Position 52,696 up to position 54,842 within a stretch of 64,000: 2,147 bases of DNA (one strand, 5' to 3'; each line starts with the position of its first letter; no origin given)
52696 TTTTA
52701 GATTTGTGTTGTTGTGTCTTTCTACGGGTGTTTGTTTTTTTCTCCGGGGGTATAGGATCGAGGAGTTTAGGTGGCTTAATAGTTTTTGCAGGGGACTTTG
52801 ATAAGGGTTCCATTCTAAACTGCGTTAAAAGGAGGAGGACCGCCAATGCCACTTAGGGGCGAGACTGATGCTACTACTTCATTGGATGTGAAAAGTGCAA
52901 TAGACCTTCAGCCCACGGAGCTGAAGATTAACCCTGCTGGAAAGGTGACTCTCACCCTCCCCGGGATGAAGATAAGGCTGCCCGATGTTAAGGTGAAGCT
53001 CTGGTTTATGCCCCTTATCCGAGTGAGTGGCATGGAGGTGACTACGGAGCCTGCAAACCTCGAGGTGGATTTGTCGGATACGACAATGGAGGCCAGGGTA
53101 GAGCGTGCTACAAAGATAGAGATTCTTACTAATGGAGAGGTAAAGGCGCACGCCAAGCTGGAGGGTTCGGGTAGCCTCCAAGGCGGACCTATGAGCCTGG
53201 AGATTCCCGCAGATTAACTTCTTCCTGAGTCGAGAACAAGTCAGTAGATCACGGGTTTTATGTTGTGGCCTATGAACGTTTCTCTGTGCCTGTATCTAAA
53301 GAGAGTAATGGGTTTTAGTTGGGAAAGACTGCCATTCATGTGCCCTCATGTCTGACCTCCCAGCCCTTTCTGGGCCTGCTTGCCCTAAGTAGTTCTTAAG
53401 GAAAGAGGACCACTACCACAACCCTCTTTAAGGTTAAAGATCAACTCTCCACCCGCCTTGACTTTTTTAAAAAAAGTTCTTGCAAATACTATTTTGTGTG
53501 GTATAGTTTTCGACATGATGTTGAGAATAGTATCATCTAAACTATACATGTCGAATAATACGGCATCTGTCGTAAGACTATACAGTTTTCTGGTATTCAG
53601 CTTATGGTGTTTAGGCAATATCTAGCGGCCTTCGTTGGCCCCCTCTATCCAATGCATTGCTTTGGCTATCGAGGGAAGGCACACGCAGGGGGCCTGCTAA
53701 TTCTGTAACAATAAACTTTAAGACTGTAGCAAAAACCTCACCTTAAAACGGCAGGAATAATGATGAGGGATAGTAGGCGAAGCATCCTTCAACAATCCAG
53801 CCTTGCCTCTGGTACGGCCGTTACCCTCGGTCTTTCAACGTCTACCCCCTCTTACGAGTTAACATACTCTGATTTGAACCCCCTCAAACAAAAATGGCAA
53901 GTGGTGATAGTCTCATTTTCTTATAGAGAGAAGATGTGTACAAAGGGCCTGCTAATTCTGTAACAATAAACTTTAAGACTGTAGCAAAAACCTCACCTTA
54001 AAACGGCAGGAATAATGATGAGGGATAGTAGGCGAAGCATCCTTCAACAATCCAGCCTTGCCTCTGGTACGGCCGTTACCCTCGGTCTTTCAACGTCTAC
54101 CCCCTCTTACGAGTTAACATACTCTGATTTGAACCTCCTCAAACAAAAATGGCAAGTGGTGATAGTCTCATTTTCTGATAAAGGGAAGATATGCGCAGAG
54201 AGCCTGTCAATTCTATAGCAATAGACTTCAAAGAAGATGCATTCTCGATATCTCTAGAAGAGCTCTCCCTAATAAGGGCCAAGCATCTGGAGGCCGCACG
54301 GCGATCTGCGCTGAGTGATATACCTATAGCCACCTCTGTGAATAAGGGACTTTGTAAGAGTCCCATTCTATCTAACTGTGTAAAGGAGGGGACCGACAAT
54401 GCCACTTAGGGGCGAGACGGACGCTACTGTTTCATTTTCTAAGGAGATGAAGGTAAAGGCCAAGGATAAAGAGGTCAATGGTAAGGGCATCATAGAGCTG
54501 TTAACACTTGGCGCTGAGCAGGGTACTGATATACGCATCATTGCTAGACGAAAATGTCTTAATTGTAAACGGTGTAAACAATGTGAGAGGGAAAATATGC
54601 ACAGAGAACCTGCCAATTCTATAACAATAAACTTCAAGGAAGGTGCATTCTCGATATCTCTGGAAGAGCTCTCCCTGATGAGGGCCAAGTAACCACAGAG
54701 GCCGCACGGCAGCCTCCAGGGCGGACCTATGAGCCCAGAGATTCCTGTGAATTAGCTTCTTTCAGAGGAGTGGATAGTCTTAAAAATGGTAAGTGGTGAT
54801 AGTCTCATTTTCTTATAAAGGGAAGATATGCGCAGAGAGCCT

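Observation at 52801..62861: Cluster 2 is bracketed by 500-bp direct repeats that are 100% identical although the clusters themselves are strongly diverged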

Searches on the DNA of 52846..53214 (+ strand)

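Call 73: search_rna_families(sources=[L007], threshold=gathering)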
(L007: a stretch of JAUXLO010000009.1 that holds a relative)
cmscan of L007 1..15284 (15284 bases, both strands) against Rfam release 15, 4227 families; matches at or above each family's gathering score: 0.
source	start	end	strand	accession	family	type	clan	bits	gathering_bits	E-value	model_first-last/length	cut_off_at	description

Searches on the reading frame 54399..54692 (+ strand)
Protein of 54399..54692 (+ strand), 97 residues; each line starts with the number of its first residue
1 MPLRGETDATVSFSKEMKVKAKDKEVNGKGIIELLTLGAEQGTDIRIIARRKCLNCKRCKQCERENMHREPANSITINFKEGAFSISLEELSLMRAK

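Call 6: search_protein_families(library=pfam, proteins=[window:54399-54692:+])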
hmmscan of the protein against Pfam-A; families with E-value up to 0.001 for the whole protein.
window:54399-54692:+ (97 aa): 1 family
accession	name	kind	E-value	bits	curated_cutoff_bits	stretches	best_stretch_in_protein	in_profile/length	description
PF00381.24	PTS-HPr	-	1.5e-06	28.6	23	1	12-50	27-64/81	PTS HPr component phosphorylation site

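Call 56: search_protein_families(library=ncbifam, proteins=[window:54399-54692:+], max_evalue=0.01)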
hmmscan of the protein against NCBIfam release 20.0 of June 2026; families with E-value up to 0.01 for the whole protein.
window:54399-54692:+ (97 aa): 3 families
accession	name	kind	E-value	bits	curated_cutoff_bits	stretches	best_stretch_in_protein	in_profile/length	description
TIGR01003.1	PTS_HPr_family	subfamily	2e-07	30.9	47.9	1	10-49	26-65/82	HPr family phosphocarrier protein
NF010352.0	PRK13780.1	equivalog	4.1e-05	23.4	110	1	10-50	26-66/88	phosphocarrier protein HPr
NF010354.0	PRK13782.1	equivalog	0.0029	17.6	123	1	13-50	29-66/85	HPr family phosphocarrier protein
